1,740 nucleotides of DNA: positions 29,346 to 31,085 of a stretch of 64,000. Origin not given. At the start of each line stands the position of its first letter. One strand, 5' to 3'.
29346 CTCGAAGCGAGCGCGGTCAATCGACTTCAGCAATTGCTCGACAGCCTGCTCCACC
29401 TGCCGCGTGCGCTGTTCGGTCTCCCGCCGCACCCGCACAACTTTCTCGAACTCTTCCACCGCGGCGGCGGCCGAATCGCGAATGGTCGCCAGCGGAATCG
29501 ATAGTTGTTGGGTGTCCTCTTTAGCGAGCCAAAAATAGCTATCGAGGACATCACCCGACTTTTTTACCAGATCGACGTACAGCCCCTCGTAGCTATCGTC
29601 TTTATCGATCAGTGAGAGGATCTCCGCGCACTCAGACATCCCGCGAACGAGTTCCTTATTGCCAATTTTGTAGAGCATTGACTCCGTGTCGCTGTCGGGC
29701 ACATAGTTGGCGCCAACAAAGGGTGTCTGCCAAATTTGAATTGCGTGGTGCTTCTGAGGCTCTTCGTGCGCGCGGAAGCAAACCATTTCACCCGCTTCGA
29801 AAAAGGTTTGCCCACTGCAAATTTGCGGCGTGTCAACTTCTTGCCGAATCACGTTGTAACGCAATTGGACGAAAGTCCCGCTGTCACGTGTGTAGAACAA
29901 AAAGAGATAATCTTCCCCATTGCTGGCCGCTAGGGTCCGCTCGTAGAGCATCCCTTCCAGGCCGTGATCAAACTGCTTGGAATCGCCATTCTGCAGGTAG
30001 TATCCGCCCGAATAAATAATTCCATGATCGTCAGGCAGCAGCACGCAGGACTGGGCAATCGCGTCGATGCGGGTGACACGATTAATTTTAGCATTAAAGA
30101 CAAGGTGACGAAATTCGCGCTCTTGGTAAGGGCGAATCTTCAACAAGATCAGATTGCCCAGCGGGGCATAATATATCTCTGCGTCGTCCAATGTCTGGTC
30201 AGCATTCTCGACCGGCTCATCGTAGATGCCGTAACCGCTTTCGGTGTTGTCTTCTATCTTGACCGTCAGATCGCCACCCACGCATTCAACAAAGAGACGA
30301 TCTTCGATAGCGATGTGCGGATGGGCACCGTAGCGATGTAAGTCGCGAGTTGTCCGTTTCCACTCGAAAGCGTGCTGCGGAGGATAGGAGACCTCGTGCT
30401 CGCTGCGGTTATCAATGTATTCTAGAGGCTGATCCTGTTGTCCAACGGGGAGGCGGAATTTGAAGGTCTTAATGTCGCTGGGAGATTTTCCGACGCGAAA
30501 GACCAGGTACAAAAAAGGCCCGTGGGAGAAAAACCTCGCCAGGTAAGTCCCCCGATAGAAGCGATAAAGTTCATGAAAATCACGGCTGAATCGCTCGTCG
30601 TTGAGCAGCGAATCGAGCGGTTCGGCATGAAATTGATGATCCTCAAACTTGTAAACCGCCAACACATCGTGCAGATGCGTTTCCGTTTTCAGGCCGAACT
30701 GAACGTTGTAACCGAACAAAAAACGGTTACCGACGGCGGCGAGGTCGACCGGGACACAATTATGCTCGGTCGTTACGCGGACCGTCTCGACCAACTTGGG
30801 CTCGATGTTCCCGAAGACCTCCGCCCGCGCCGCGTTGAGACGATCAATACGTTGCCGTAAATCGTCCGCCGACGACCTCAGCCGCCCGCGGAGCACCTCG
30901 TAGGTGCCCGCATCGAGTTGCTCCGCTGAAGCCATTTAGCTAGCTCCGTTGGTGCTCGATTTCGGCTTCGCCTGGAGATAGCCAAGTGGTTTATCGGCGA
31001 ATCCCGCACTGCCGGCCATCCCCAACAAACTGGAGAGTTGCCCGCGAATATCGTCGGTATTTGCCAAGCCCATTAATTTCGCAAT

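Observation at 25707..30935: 1742-aa protein: single AAA+ module (Walker A near aa 1265) embedded in ~1100 aa N-terminal and ~350 aa C-terminal unassigned, coiled-coil-rich sequence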

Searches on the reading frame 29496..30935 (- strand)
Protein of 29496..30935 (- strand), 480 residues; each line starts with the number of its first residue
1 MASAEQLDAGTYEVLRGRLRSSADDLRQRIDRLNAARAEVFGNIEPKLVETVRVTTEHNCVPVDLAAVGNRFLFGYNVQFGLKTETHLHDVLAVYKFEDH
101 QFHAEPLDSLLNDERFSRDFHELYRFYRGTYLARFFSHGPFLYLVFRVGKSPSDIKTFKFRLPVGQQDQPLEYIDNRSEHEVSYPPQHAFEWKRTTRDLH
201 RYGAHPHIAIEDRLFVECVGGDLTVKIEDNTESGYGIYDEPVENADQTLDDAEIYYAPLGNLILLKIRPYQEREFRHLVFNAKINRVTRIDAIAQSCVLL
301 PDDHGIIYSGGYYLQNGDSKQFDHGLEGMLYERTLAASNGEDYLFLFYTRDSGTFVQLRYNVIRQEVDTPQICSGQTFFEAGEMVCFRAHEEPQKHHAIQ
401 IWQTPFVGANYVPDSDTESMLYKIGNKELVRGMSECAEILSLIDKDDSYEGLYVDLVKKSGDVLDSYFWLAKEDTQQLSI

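Call 22: search_protein_representatives(protein=window:29496-30935:-)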
Query: 480 residues. Proteins with E-value up to 0.001 (for the whole library): 719; up to 1e-10: 525; up to 1e-30: 250. The best 150 are listed.
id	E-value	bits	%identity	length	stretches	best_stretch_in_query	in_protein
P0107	1.0e-222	756.9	68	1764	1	2-478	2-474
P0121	7.4e-186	635.3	58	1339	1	4-480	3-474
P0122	3.3e-175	600.2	57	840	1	4-478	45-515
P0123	1.0e-174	598.6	56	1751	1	5-475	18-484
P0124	2.6e-173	594.0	55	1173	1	4-478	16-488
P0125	8.6e-172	589.0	54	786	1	3-478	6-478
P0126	9.6e-172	588.8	54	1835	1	4-477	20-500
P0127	4.5e-171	586.6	54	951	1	3-478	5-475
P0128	1.5e-170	584.8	54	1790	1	4-472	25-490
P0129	2.3e-165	567.8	54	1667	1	7-475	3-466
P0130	5.9e-160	549.9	55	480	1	2-451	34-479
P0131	3.3e-159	547.4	53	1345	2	168-472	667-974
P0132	2.4e-153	528.1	50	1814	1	5-479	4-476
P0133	3.1e-148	511.3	52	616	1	7-474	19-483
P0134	1.0e-146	506.3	48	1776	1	6-476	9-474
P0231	5.8e-77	276.3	32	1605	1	7-475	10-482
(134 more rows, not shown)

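Call 24: find_homologous_proteins(query=P0231, max_evalue=1e-10)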
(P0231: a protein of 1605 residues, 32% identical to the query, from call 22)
Query P0231 (1605 aa): 210 proteins with E <= 1e-10 among 8000 candidates; the best 120 are listed.
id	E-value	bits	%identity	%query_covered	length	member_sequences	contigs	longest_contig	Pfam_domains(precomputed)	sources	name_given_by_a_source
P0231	0.0e+0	3519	100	100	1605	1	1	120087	PF12458.14,PF00004.36,PF07728.21,PF25472.2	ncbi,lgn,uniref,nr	ncbi:DNA repair ATPase [Vibrio sp. D431a]|uniref:DNA repair ATPase n=1 Tax=Vibrio sp. D431a TaxID=28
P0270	0.0e+0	2109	59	100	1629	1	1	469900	PF12458.14,PF00004.36,PF13401.13,PF07728.21,PF25472.2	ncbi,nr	ncbi:conserved hypothetical protein [Vibrio chagasii]|nr:conserved hypothetical protein [Vibrio chag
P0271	0.0e+0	1290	41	98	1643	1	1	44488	PF12458.14,PF00004.36,PF13401.13,PF25472.2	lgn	-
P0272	0.0e+0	1283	40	100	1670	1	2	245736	PF12458.14,PF00004.36,PF13401.13,PF25472.2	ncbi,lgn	-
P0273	0.0e+0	1276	41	98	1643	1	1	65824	PF12458.14,PF00004.36,PF13401.13,PF25472.2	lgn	-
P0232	0.0e+0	1255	40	100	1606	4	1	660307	PF12458.14,PF00004.36,PF13401.13,PF25472.2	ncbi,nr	ncbi:conserved hypothetical protein [Vibrio chagasii]|nr:conserved hypothetical protein [Vibrio chag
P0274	0.0e+0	1238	40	100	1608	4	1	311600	PF12458.14,PF00004.36,PF25472.2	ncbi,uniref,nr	ncbi:TPA: AAA family ATPase [Vibrio vulnificus]|uniref:AAA family ATPase n=1 Tax=Vibrio vulnificus T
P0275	0.0e+0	1167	37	98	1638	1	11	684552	PF12458.14,PF00004.36,PF13401.13,PF07728.21,PF25472.2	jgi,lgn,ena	-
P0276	0.0e+0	1156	36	98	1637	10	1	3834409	PF12458.14,PF00004.36,PF25472.2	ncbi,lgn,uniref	ncbi:DNA repair ATPase [Neptuniibacter sp. QD72_48]|uniref:DNA repair ATPase n=1 Tax=Neptuniibacter 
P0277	0.0e+0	1133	37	98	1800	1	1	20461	PF12458.14,PF00004.36,PF13401.13,PF07728.21,PF25472.2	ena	-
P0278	0.0e+0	1130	34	62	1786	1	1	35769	PF12458.14,PF00004.36,PF07728.21,PF25472.2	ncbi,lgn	-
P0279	0.0e+0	1122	33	62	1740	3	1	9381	PF12458.14,PF00004.36,PF13401.13,PF25472.2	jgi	-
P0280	0.0e+0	1114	36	99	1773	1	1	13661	PF12458.14,PF00004.36,PF25472.2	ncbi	-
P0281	0.0e+0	1110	36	99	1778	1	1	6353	PF12458.14,PF00004.36,PF25472.2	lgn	-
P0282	0.0e+0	1110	33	62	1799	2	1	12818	PF12458.14,PF00004.36,PF13401.13,PF25472.2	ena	-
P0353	0.0e+0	1071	30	62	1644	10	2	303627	PF12458.14,PF00004.36,PF25472.2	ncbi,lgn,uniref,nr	ncbi:DNA repair ATPase [Proteus mirabilis]|uniref:DNA repair ATPase n=1 Tax=Proteus mirabilis TaxID=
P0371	0.0e+0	1057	35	99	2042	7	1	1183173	PF12458.14,PF00004.36,PF13401.13,PF07728.21,PF25472.2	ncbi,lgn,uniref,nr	ncbi:DNA repair ATPase [Pseudoalteromonas umbrosa]|uniref:DNA repair ATPase n=1 Tax=Pseudoalteromona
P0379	0.0e+0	1052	35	99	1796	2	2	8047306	PF12458.14,PF00004.36,PF13401.13,PF07728.21,PF25472.2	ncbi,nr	ncbi:DNA repair ATPase [Persicimonas caeni]|nr:DNA repair ATPase [Persicimonas caeni]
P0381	0.0e+0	1051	36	98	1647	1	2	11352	PF12458.14,PF00004.36,PF07728.21,PF25472.2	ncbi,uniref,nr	ncbi:DNA repair ATPase [Gilliamella sp. Imp1-1]|uniref:DNA repair ATPase n=1 Tax=Gilliamella sp. Imp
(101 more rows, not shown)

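Call 25: find_encoding_contigs(protein=P0353, flank=9000, max_places=2)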
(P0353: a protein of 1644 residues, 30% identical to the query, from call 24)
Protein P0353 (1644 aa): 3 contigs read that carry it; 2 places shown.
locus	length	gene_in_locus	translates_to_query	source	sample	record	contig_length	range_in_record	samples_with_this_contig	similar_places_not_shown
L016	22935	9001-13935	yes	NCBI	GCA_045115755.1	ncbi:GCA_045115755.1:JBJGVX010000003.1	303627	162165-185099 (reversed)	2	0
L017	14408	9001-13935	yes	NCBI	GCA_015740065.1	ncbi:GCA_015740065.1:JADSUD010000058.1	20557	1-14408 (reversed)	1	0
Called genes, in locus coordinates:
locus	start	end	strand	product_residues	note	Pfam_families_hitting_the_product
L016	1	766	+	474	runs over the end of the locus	PF00206:Lyase_1, PF10415:FumaraseC_C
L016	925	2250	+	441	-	PF03600:CitMHS (weak), PF03605:DcuA_DcuB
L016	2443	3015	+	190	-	-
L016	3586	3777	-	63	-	-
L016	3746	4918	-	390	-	-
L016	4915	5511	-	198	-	PF04011:LemA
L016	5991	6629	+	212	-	-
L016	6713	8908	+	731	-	-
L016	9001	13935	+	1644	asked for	PF12458:DUF3686, PF25472:DUF7902, PF00004:AAA (faint)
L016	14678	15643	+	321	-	PF14525:AraC_binding_2, PF12833:HTH_18, PF00165:HTH_AraC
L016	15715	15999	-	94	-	-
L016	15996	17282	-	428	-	PF01134:GIDA (weak), PF01266:DAO, PF01494:FAD_binding_3, PF03486:HI0933_like, PF12831:FAD_oxidored, PF01266:DAO, PF21162:ETFQO_UQ-bd, PF26311:ETF-QO_FixC_C, +5 more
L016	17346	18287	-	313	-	PF01012:ETF, PF00766:ETF_alpha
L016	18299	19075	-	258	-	PF01012:ETF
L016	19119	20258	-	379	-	PF02771:Acyl-CoA_dh_N, PF02770:Acyl-CoA_dh_M, PF00441:Acyl-CoA_dh_1, PF08028:Acyl-CoA_dh_2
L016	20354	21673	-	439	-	PF02447:GntP_permease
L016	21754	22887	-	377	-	PF06050:HGD-D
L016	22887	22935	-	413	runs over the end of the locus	PF06050:HGD-D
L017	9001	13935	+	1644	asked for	PF12458:DUF3686, PF25472:DUF7902, PF00004:AAA (faint)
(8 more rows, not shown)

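Call 26: find_encoding_contigs(protein=P0274, flank=9000, max_places=2)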
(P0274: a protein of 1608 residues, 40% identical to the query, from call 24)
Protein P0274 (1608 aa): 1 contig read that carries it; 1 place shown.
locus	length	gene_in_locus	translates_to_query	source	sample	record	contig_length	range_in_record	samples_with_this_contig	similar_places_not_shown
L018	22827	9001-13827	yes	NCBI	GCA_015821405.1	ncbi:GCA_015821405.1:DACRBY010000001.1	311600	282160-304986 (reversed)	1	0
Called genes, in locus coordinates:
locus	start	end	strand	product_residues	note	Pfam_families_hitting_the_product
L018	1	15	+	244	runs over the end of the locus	-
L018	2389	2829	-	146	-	-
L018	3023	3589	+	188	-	-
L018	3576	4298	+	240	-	PF09414:RNA_ligase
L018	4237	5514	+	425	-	PF01966:HD (weak), PF08433:KTI12, PF13671:AAA_33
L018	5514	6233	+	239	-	PF14243:R2K_3, PF18299:R2K_2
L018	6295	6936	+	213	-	-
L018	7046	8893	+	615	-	-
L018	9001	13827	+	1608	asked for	PF12458:DUF3686, PF25472:DUF7902, PF00004:AAA (weak)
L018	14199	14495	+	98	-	PF01381:HTH_3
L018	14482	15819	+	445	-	PF13657:Couple_hipA, PF07804:HipA_C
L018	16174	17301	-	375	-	PF05816:TelA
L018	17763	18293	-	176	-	PF00293:NUDIX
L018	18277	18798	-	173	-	PF01467:CTP_transf_like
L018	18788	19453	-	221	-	PF00857:Isochorismatase (weak)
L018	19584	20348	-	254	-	-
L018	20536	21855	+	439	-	PF17767:NAPRTase_N, PF04095:NAPRTase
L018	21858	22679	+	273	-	PF02540:NAD_synthase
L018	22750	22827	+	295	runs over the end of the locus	-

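Call 27: find_encoding_contigs(protein=P0379, flank=9000, max_places=2)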
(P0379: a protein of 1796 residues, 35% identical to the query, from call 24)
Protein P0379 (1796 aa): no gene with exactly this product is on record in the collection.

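Call 28: search_protein_families(library=pfam, proteins=[L016:6713-8908:+, L016:5991-6629:+, L018:7046-8893:+, L018:6295-6936:+, L016:3746-4918:-, L016:2443-3015:+], max_evalue=0.1)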
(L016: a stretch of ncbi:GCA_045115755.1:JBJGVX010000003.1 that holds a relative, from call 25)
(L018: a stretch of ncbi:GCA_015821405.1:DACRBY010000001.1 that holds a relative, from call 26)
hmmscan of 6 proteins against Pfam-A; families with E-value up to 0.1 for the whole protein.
L016:6713-8908:+ (731 aa): 0 families

L016:5991-6629:+ (212 aa): 1 family
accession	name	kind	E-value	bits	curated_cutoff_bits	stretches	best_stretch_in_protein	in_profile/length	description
PF21001.2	YqiJ_N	-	0.045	14.4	23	1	18-90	15-93/116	Inner membrane protein YqiJ, N-terminal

L018:7046-8893:+ (615 aa): 1 family
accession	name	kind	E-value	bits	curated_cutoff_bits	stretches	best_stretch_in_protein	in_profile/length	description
PF01145.31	Band_7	-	8.2e-07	29.7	23.6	1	45-194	14-146/176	SPFH domain / Band 7 family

L018:6295-6936:+ (213 aa): 1 family
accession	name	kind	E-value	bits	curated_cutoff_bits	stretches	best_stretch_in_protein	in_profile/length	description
PF19447.4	DUF5985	-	0.025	15.3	27.3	1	70-97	30-57/86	Family of unknown function (DUF5985)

L016:3746-4918:- (390 aa): 3 families
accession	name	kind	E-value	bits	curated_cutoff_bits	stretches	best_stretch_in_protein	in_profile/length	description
PF04536.20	TPM_phosphatase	-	4.2e-39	133.9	22.1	1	33-158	1-124/125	TPM domain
PF15763.10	DUF4692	-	0.012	16.5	27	1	286-375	7-94/167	Regulator of human erythroid cell expansion (RHEX)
PF17175.10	MOLO1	-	0.061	14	27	0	71-108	84-121/122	Modulator of levamisole receptor-1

L016:2443-3015:+ (190 aa): 0 families

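Call 39: find_encoding_contigs(protein=P0371, flank=7000, max_places=1)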
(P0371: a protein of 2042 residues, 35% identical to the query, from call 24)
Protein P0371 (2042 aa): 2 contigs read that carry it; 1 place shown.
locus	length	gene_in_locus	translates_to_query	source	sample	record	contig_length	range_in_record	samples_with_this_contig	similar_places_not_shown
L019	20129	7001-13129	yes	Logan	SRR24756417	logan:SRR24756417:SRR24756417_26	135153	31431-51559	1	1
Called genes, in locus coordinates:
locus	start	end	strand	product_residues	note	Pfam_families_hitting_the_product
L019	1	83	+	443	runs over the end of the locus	PF05572:Peptidase_M43 (faint)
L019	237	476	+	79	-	-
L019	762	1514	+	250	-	-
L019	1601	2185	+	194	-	PF13302:Acetyltransf_3, PF00583:Acetyltransf_1 (weak)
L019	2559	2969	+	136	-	PF09938:DUF2170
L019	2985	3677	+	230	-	PF04012:PspA_IM30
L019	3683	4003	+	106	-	-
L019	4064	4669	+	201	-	-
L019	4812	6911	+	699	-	PF01145:Band_7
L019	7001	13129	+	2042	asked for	PF12458:DUF3686, PF25472:DUF7902, PF00004:AAA, PF07728:AAA_5 (weak), PF13401:AAA_22 (weak)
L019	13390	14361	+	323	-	PF00364:Biotin_lipoyl, PF01597:GCV_H (faint), PF25917:BSH_RND (faint), PF25984:BSH_YknX (faint), PF26018:BSH_RND_rel (faint), PF00364:Biotin_lipoyl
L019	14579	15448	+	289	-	PF00364:Biotin_lipoyl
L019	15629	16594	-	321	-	PF00753:Lactamase_B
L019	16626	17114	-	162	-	PF12802:MarR_2, PF01047:MarR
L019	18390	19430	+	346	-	PF02668:TauD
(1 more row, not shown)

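Call 40: find_encoding_contigs(protein=P0276, flank=7000, max_places=1)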
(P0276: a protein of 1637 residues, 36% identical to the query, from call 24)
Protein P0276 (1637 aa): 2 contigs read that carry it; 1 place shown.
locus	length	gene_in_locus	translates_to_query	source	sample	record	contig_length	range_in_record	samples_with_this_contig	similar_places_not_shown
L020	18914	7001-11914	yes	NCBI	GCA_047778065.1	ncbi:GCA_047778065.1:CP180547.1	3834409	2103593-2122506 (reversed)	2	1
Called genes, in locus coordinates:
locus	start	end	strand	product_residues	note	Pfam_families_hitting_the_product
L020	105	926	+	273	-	-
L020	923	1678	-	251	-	-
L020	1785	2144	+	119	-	PF00903:Glyoxalase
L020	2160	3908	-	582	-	PF00270:DEAD, PF04851:ResIII, PF18766:SWI2_SNF2 (weak), PF00271:Helicase_C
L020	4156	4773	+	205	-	-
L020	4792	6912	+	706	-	-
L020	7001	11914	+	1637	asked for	PF12458:DUF3686, PF25472:DUF7902, PF00004:AAA (weak)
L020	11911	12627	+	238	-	PF07894:SACK1 (faint), PF13091:PLDc_2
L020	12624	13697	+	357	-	PF05816:TelA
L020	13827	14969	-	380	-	PF18433:DUF5610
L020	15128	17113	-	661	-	PF00999:Na_H_Exchanger, PF02254:TrkA_N, PF02080:TrkA_C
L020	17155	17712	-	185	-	PF09831:DUF2058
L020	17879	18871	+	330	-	PF01636:APH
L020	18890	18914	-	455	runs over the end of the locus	PF03924:CHASE, PF00990:GGDEF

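Call 41: find_encoding_contigs(protein=P0381, flank=7000, max_places=1)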
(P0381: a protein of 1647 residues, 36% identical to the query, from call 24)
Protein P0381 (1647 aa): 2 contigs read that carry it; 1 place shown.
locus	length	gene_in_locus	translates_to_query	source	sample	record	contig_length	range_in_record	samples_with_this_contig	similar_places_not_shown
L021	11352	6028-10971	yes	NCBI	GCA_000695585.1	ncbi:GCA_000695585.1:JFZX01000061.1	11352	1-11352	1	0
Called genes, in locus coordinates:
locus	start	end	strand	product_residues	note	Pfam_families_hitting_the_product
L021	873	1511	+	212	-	PF00665:rve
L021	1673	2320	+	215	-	PF09938:DUF2170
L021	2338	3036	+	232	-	PF04012:PspA_IM30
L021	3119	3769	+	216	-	-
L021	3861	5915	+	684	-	-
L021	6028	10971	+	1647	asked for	PF12458:DUF3686, PF25472:DUF7902, PF00004:AAA (weak), PF07728:AAA_5 (weak)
